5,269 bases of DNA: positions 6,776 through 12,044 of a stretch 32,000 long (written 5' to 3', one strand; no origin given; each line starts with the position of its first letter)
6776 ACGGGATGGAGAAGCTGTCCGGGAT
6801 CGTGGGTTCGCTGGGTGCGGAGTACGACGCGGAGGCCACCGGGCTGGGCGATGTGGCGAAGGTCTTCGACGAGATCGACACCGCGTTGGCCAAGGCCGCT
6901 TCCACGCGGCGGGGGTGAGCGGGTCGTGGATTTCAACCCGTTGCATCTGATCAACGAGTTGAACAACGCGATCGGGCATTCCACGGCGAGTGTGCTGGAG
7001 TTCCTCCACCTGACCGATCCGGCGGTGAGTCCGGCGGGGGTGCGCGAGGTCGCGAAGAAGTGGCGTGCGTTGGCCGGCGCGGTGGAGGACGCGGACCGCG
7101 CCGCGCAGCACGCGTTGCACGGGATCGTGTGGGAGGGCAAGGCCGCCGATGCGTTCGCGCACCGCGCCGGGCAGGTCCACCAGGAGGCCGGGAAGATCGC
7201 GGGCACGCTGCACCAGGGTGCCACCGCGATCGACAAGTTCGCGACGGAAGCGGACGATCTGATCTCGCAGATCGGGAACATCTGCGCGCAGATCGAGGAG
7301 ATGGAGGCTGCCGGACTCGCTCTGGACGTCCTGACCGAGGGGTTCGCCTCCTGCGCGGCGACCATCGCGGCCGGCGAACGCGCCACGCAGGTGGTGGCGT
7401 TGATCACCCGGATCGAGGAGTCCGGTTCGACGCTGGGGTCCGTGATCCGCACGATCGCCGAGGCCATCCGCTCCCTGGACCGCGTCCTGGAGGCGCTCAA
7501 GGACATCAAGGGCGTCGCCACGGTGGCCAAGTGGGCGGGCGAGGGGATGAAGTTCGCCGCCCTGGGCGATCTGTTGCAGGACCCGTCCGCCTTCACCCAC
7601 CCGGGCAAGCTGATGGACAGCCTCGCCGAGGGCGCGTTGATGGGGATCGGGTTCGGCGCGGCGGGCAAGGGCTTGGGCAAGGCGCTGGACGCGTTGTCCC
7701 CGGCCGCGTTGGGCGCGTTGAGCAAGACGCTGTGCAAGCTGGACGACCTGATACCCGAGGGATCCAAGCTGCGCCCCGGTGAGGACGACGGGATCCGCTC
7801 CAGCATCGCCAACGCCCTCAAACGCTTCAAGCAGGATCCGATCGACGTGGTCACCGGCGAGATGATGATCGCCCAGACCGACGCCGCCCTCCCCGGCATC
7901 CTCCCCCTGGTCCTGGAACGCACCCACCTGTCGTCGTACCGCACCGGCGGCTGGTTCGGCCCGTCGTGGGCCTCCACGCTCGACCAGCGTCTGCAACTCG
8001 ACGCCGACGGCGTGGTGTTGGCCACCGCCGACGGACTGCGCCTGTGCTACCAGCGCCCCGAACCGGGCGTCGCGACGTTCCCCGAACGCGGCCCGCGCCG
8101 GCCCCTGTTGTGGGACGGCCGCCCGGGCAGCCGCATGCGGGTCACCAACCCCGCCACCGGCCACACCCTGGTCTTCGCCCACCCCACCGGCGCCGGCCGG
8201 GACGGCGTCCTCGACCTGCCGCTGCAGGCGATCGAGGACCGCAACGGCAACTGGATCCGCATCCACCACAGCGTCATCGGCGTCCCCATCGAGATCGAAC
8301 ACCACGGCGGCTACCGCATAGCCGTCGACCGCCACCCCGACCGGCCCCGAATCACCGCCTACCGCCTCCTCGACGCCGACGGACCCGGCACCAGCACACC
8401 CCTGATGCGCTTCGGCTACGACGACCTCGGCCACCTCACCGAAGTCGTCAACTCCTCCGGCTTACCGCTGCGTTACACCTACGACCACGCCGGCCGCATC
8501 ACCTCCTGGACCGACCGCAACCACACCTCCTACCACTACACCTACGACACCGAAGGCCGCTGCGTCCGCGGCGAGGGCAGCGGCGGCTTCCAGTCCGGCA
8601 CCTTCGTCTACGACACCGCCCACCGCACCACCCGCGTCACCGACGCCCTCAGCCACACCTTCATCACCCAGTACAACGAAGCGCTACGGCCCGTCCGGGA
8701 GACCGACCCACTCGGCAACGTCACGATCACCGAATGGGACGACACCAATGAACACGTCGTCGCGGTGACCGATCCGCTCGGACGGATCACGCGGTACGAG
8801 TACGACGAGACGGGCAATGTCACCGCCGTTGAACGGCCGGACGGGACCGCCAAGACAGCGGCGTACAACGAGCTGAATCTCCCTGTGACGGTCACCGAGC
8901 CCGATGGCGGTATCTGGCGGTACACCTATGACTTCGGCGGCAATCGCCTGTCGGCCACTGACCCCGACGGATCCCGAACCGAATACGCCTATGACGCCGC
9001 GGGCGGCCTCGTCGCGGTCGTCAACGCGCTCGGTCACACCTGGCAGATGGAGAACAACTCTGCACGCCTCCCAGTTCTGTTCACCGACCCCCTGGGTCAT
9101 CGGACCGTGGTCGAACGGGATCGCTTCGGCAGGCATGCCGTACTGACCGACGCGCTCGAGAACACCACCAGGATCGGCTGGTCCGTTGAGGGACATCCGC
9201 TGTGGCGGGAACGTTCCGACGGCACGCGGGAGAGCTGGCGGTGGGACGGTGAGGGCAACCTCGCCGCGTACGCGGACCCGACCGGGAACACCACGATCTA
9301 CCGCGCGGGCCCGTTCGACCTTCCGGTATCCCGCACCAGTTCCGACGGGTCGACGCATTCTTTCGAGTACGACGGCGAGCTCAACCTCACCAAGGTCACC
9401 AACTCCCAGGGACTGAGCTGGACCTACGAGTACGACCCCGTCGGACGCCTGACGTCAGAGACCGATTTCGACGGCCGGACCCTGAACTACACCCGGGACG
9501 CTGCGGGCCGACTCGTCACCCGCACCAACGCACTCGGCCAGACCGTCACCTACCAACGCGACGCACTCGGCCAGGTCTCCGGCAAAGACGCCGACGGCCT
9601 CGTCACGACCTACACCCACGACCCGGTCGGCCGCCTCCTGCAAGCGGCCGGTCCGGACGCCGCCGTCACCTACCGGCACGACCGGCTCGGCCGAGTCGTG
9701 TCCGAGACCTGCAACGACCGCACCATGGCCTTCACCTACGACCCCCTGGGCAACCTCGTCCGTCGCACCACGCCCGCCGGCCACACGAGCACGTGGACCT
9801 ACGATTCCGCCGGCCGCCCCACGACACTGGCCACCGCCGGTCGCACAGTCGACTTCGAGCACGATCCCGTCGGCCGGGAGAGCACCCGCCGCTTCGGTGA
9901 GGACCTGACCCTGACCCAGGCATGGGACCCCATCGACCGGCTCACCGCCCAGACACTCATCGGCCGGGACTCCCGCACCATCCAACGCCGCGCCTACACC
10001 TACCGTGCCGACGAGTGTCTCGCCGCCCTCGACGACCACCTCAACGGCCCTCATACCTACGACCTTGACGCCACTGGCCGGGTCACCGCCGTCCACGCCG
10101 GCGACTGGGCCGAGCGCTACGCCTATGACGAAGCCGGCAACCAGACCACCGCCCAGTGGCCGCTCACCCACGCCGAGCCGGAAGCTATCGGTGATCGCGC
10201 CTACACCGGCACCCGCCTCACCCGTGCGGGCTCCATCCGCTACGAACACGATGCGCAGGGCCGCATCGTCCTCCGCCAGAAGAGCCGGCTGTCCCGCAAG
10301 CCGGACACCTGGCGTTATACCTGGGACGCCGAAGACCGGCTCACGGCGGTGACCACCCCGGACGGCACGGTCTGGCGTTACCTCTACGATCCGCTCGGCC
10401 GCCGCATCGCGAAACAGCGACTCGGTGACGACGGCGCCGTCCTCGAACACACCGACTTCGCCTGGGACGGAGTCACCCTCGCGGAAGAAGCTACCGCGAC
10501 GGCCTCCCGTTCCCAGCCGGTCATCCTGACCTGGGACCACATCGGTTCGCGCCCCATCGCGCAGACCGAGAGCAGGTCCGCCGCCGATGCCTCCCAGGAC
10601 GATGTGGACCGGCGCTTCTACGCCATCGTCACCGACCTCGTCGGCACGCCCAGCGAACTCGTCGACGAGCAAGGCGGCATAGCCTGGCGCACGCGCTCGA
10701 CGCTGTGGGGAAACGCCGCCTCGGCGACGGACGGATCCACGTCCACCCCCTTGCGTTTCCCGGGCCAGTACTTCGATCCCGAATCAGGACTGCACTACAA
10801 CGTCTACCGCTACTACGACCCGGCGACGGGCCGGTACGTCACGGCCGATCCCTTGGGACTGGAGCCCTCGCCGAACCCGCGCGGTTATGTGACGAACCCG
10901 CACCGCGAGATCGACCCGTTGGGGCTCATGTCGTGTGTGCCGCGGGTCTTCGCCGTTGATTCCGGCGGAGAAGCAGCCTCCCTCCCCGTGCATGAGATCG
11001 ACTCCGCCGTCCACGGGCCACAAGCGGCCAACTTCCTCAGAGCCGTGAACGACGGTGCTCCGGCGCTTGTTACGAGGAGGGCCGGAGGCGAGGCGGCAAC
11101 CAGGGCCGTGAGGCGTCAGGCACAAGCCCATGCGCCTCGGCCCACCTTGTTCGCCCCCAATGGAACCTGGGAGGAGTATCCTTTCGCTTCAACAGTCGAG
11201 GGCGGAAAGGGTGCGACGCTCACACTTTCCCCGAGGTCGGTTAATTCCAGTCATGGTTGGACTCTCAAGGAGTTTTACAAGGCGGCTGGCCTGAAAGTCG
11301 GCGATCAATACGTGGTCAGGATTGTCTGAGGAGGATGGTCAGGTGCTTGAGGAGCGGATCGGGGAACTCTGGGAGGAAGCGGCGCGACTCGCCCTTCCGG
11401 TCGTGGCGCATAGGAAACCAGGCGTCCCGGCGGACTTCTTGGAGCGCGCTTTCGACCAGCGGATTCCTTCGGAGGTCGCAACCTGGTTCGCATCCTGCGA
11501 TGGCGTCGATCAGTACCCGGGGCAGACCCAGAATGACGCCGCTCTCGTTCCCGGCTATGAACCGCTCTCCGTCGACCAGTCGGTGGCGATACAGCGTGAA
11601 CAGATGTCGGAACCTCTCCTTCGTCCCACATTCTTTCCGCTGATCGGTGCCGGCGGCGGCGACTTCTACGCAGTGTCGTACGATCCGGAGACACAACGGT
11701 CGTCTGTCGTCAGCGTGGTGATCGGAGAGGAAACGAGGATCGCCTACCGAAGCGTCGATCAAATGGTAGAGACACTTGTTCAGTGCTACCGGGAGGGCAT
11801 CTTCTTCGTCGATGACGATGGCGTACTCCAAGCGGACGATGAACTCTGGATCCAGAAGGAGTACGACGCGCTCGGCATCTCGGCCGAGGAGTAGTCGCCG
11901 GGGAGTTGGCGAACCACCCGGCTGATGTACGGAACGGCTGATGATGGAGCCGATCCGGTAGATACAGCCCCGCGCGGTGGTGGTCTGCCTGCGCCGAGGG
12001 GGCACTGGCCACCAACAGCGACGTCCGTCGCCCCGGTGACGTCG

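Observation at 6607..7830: Rhs toxin with a WXG-type helical head and a 103-aa helical partner gene instead of a Sec, PAAR or wall-anchor module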

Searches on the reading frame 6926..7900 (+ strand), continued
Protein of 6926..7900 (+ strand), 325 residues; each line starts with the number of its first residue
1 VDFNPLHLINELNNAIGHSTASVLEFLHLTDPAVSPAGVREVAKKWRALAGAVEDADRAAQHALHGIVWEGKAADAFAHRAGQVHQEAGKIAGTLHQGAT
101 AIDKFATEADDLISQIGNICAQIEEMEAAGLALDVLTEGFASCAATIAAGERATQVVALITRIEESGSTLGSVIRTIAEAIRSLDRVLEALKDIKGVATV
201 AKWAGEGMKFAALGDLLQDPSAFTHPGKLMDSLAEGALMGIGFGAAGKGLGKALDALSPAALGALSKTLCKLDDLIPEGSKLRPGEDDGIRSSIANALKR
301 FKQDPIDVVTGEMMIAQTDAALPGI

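Call 73: find_homologous_proteins(query=A2, max_evalue=0.00001)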
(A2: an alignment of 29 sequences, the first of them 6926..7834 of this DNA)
Query A2 (29 sequences) (303 aa, profile of the alignment): 41 proteins with E <= 0.00001 among 8000 candidates.
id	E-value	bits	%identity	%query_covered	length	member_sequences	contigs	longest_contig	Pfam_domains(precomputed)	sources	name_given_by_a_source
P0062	1.7e-81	293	26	59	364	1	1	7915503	PF06013.19,PF25547.2,PF00823.26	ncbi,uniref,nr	ncbi:WXG100 family type VII secretion target [Streptomyces sp. MST-110588]|uniref:WXG100 family type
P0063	4.6e-81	292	28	75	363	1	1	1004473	PF06013.19,PF25547.2,PF00823.26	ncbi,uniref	ncbi:WXG100 family type VII secretion target [Streptomyces sp. NPDC015125]|uniref:WXG100 family type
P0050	7.2e-81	291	28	56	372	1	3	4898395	PF06013.19,PF25547.2,PF00823.26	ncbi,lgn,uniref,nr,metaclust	ncbi:hypothetical protein LI90_3525 [Carbonactinospora thermoautotrophica]|uniref:Outer membrane cha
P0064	1.1e-79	287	27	75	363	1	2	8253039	PF06013.19,PF25547.2,PF00823.26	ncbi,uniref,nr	ncbi:hypothetical protein HEK616_42600 [Streptomyces nigrescens]|uniref:WXG100 family type VII secre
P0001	5.5e-78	282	90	74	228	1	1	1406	-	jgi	jgi:uncharacterized protein YukE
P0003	3.0e-76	276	54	77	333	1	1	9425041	PF25547.2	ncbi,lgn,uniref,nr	ncbi:WXG100 family type VII secretion target [Streptomyces sp. NBC_01283]|uniref:WXG100 family type 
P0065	2.4e-71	260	26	78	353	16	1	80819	PF06013.19,PF25547.2,PF00823.26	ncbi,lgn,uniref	ncbi:WXG100 family type VII secretion target [Streptomyces tubercidicus]|uniref:WXG100 family type V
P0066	2.6e-67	247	24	37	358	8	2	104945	PF06013.19,PF25547.2,PF00823.26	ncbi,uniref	ncbi:WXG100 family type VII secretion target [Streptomyces sp. NPDC002790]|uniref:WXG100 family type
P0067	1.3e-66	244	22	55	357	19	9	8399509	PF06013.19,PF25547.2,PF00823.26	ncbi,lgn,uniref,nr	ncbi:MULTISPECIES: WXG100 family type VII secretion target [Streptomyces]|uniref:WXG100 family type 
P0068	7.6e-65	238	21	71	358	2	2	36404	PF06013.19,PF25547.2,PF00823.26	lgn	-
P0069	5.6e-60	222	26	54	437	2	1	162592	PF06013.19,PF25547.2,PF00823.26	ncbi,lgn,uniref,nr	ncbi:WXG100 family type VII secretion target [Streptomyces sp. HD]|uniref:WXG100 family type VII sec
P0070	9.8e-60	222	23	76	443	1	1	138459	PF06013.19,PF25547.2,PF00823.26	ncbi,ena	-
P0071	6.6e-59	219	25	38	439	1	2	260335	PF06013.19,PF25547.2,PF00823.26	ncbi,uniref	ncbi:WXG100 family type VII secretion target [Streptomyces sp. SD31]|uniref:WXG100 family type VII s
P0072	9.3e-59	218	26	38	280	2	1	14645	PF06013.19,PF25547.2,PF00823.26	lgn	-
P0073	9.8e-58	215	26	78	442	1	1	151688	PF06013.19,PF25547.2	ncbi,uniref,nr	ncbi:WXG100 family type VII secretion target [Streptomyces sp. B-S-A8]|uniref:WXG100 family type VII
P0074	1.3e-57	215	24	84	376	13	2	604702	PF06013.19,PF25547.2,PF00823.26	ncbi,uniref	ncbi:WXG100 family type VII secretion target [Streptomyces griseorubiginosus]|uniref:WXG100 family t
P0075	1.9e-57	214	26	38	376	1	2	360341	PF06013.19,PF25547.2,PF00823.26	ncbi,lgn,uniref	ncbi:WXG100 family type VII secretion target [Streptomyces sp. NPDC048523]|uniref:WXG100 family type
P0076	2.5e-57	214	26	54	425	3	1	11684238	PF06013.19,PF25547.2,PF00823.26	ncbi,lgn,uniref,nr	ncbi:WXG100 family type VII secretion target [Streptomyces sp. NBC_00268]|uniref:WXG100 family type 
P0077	3.1e-57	213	25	54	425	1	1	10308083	PF06013.19,PF25547.2,PF00823.26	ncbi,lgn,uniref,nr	ncbi:WXG100 family type VII secretion target [Streptomyces sp. NBC_01340]|uniref:WXG100 family type 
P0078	3.5e-57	213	24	38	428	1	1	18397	PF06013.19,PF25547.2,PF00823.26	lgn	-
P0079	5.6e-57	212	28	55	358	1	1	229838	PF06013.19,PF25547.2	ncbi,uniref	ncbi:WXG100 family type VII secretion target [Streptomyces sp. NPDC088785]|uniref:WXG100 family type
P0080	7.4e-57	212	26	54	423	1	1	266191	PF06013.19,PF25547.2,PF00823.26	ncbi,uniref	ncbi:WXG100 family type VII secretion target [Streptomyces sp. NPDC098781]|uniref:WXG100 family type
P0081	2.5e-56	210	24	38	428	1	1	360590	PF06013.19,PF25547.2,PF00823.26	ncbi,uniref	ncbi:WXG100 family type VII secretion target [Streptomyces acidicola]|uniref:WXG100 family type VII 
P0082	1.2e-55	208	25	38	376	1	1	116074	PF06013.19,PF25547.2,PF00823.26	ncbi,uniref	ncbi:WXG100 family type VII secretion target [Streptomyces sp. NPDC058307]|uniref:WXG100 family type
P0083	1.3e-55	208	27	38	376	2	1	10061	PF06013.19,PF25547.2,PF00823.26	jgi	jgi:WXG100 family type VII secretion target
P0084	1.4e-55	208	26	38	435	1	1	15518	PF06013.19,PF25547.2,PF00823.26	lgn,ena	-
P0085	1.6e-55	208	26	38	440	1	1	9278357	PF06013.19,PF25547.2,PF00823.26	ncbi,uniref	ncbi:WXG100 family type VII secretion target [Streptomyces sp. CA-251387]|uniref:WXG100 family type 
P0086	2.4e-55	207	29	53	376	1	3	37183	PF06013.19,PF25547.2,PF00823.26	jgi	jgi:WXG100 family type VII secretion target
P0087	3.2e-55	207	25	59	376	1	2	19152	PF06013.19,PF25547.2,PF00823.26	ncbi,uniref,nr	ncbi:WXG100 family type VII secretion target [Streptomyces sp. NRRL B-24085]|uniref:WXG100 family ty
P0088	4.7e-55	206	26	59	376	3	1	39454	PF06013.19,PF25547.2,PF00823.26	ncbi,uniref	ncbi:WXG100 family type VII secretion target [Streptomyces sviceus]|uniref:WXG100 family type VII se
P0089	6.4e-55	206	25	38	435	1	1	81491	PF06013.19,PF25547.2,PF00823.26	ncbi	ncbi:WXG100 family type VII secretion target [Streptomyces sp. NPDC001920]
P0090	4.1e-54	203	23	51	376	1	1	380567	PF06013.19,PF25547.2,PF00823.26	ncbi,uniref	ncbi:WXG100 family type VII secretion target [Streptomyces sp. NPDC005483]|uniref:WXG100 family type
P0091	1.0e-53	202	26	56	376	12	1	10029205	PF06013.19,PF25547.2,PF00823.26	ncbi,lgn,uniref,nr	ncbi:WXG100 family type VII secretion target [Streptomyces pseudovenezuelae]|uniref:WXG100 family ty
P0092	1.6e-53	201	23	52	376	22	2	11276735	PF06013.19,PF25547.2,PF00823.26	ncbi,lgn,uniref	ncbi:WXG100 family type VII secretion target [Streptomyces canus]|uniref:WXG100 family type VII secr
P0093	2.4e-53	201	24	38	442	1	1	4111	PF06013.19,PF25547.2,PF00823.26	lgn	-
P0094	1.2e-52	198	26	53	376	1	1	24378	PF06013.19,PF25547.2,PF00823.26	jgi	jgi:WXG100 family type VII secretion target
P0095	5.8e-52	196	24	38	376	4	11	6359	PF06013.19,PF25547.2,PF00823.26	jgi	jgi:uncharacterized protein YukE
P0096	7.9e-52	196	26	38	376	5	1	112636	PF06013.19,PF25547.2,PF00823.26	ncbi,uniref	ncbi:WXG100 family type VII secretion target [Streptomyces pseudovenezuelae]|uniref:WXG100 family ty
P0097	4.1e-51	193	23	38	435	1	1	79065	PF06013.19,PF25547.2,PF00823.26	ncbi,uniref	ncbi:WXG100 family type VII secretion target [Streptomyces sp. NPDC007808]|uniref:WXG100 family type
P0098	4.8e-50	190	27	64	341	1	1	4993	PF06013.19,PF25547.2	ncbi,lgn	-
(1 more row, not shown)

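Call 74: find_encoding_contigs(protein=P0067, flank=10000, max_places=2)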
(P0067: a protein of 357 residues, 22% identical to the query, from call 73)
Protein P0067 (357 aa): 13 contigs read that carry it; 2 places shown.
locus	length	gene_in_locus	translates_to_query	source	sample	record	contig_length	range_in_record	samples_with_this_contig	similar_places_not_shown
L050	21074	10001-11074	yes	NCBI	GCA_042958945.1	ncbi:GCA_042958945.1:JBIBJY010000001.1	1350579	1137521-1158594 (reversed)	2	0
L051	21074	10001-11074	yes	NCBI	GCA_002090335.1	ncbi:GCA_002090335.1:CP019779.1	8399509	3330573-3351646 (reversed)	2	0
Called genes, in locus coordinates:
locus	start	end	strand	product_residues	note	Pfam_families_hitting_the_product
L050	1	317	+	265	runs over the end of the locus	PF00528:BPD_transp_1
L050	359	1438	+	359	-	PF13531:SBP_bac_11, PF01547:SBP_bac_1, PF13416:SBP_bac_8, PF13343:SBP_bac_6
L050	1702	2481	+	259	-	PF13419:HAD_2 (faint), PF00702:Hydrolase, PF13344:Hydrolase_6, PF13242:Hydrolase_like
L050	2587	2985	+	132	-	-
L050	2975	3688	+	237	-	PF04203:Sortase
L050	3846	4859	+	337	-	PF01341:Glyco_hydro_6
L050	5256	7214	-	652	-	PF07646:Kelch_2 (faint), PF21110:GlxA, PF07250:Glyoxal_oxid_N (weak), PF09118:GO-like_E_set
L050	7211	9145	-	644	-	PF13641:Glyco_tranf_2_3, PF00535:Glycos_transf_2 (weak), PF13506:Glyco_transf_21, PF13632:Glyco_trans_2_3, PF03552:Cellulose_synt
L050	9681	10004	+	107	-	-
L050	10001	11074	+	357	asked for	PF25547:WXG100_2, PF00823:PPE (faint), PF06013:WXG100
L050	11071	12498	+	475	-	-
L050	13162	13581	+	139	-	PF04686:SsgA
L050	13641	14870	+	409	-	PF01231:IDO (faint)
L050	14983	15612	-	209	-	PF01872:RibD_C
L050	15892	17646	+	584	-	PF00501:AMP-binding, PF13193:AMP-binding_C (weak)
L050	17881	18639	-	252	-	PF09339:HTH_IclR, PF13412:HTH_24 (weak), PF01614:IclR_C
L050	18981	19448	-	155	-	-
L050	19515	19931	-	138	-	-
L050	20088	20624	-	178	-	PF00486:Trans_reg_C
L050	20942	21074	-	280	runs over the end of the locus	PF01078:Mg_chelatase (faint), PF00005:ABC_tran, PF02463:SMC_N, PF13401:AAA_22 (faint), PF13304:AAA_21 (weak)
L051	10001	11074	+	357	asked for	PF25547:WXG100_2, PF00823:PPE (faint), PF06013:WXG100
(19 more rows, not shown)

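Call 75: find_encoding_contigs(protein=P0062, flank=10000, max_places=1)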
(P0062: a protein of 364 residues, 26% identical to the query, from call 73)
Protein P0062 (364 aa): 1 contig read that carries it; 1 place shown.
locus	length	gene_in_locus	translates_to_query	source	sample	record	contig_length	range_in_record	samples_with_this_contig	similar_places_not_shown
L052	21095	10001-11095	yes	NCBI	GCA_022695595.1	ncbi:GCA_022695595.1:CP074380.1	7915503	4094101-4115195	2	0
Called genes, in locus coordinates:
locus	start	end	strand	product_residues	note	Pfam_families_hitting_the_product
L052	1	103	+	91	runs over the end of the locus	-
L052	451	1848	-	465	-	PF00245:Alk_phosphatase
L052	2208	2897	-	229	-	PF00072:Response_reg, PF00196:GerE, PF08281:Sigma70_r4_2 (weak)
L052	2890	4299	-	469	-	PF07730:HisKA_3, PF13581:HATPase_c_2 (weak), PF02518:HATPase_c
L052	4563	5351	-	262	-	PF01061:ABC2_membrane, PF12698:ABC2_membrane_3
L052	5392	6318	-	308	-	PF00005:ABC_tran, PF13304:AAA_21 (weak)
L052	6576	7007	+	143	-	PF19871:DUF6344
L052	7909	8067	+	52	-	-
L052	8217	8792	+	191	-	PF06559:DCD_N, PF22769:DCD, PF22569:DCD_C, PF00692:dUTPase (weak)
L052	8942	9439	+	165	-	PF00156:Pribosyltran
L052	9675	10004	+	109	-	-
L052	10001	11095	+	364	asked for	PF25547:WXG100_2, PF00823:PPE, PF06013:WXG100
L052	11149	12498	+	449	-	-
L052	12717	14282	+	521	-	PF13472:Lipase_GDSL_2, PF14200:RicinB_lectin_2 (weak), PF00652:Ricin_B_lectin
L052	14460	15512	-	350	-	PF04893:Yip1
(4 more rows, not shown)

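Call 76: find_encoding_contigs(protein=P0092, flank=10000, max_places=1)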
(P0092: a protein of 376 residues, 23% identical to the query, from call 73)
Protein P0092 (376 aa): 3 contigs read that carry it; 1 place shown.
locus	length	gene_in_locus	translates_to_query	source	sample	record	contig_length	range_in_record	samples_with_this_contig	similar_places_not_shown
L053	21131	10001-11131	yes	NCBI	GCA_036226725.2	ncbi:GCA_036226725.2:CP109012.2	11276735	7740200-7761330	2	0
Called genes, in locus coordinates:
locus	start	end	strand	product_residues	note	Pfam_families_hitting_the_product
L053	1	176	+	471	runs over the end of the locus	-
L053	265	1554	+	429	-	PF00082:Peptidase_S8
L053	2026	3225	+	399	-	-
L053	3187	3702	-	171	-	PF24725:DUF7677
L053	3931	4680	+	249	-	-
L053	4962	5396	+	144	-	-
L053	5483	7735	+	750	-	-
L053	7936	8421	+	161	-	-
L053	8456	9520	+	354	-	-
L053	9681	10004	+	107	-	-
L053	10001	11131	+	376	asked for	PF25547:WXG100_2, PF00823:PPE (weak), PF06013:WXG100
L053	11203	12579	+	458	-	-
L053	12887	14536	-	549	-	PF01011:PQQ (faint), PF13360:PQQ_2, PF25293:Beta-prop_EMC1_N (faint)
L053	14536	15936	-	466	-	-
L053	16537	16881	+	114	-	-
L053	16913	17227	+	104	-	PF19840:DUF6317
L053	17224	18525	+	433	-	PF21725:T7SS_signal (weak)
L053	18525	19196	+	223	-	-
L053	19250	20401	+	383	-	PF13384:HTH_23 (weak), PF13518:HTH_28 (weak), PF13551:HTH_29, PF13565:HTH_32, PF13358:DDE_3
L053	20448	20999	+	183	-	PF00575:S1, PF23459:S1_RRP5 (faint), PF00575:S1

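Call 81: search_protein_families(library=pfam, proteins=[L050:9681-10001:+, L050:11071-12498:+, L053:16913-17224:+], max_evalue=0.1)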
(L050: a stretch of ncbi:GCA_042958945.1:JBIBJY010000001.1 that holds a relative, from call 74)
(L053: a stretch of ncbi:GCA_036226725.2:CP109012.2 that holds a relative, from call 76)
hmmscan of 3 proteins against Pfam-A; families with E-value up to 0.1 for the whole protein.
L050:9681-10001:+ (107 aa): 0 families

L050:11071-12498:+ (475 aa): 1 family
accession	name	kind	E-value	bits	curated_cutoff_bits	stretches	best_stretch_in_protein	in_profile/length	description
PF01565.28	FAD_binding_4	-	0.0063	16.7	26.4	1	388-446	46-105/139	FAD binding domain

L053:16913-17224:+ (104 aa): 10 families
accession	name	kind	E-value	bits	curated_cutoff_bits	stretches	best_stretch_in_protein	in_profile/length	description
PF16326.10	ABC_tran_CTD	-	0.0029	18.2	32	0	7-31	39-63/69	ABC transporter C-terminal domain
PF20667.3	Sec10_N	-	0.017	15.6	27.4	0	4-34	8-38/118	Exocyst complex component Sec10, N-terminal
PF10498.14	IFT57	-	0.021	14.3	40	0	7-47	301-341/360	Intra-flagellar transport protein 57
PF10234.14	Cluap1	-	0.037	13.9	25.8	1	54-93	203-242/268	Clusterin-associated protein-1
PF06013.18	WXG100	-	0.041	14.6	27.3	0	47-86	47-86/86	Proteins of 100 residues with WXG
PF24627.1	PUMA_CC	-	0.056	13.9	30.1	1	10-51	2-40/74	PUMA coiled-coil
PF11887.13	Mce4_CUP1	-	0.068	13.2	32.6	1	2-92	99-186/222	Cholesterol uptake porter CUP1 of Mce4, putative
PF05478.16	Prominin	-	0.068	11.7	34.3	1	3-67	250-315/799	Prominin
PF07303.18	Occludin_ELL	-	0.075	14.3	31.2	0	2-77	15-92/101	Occludin homology domain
PF23984.1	DUF7307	-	0.093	13.1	27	0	4-33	5-34/129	Pam3 gp33-like protein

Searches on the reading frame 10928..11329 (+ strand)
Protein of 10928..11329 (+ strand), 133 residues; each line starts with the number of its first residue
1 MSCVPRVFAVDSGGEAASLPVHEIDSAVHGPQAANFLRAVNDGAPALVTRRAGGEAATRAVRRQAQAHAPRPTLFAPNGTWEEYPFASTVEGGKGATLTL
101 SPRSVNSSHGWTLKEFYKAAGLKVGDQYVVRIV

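Call 81: search_protein_families(library=pfam, proteins=[window:10928-11329:+], max_evalue=0.1)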
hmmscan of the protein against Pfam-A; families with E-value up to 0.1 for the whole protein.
window:10928-11329:+ (133 aa): 1 family
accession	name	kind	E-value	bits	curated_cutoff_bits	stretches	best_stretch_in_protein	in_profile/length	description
PF14040.12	DNase_NucA_NucB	-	8.2e-21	74.8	23.8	1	39-130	4-99/100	Deoxyribonuclease NucA/NucB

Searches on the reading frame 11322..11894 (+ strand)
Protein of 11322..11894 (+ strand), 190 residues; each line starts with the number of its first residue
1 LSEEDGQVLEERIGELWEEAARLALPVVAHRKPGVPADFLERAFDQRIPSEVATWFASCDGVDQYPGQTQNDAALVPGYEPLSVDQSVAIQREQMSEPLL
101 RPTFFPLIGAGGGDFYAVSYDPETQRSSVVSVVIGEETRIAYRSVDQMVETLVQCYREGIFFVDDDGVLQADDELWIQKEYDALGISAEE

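Call 11: search_protein_families(library=pfam, proteins=[window:11322-11894:+], max_evalue=0.01)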
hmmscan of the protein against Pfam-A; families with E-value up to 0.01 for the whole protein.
window:11322-11894:+ (190 aa): 1 family
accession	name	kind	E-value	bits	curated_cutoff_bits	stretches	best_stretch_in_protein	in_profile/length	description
PF09346.15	SMI1_KNR4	-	0.0011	20.1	25.4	1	40-148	10-122/125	SMI1 / KNR4 family (SUKH-1)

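Call 81: search_protein_families(library=pfam, proteins=[window:11322-11894:+], max_evalue=0.1)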
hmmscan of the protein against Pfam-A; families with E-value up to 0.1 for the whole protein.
window:11322-11894:+ (190 aa): 1 family
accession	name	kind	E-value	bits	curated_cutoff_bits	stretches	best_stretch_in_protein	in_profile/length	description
PF09346.15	SMI1_KNR4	-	0.0011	20.1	25.4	1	40-148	10-122/125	SMI1 / KNR4 family (SUKH-1)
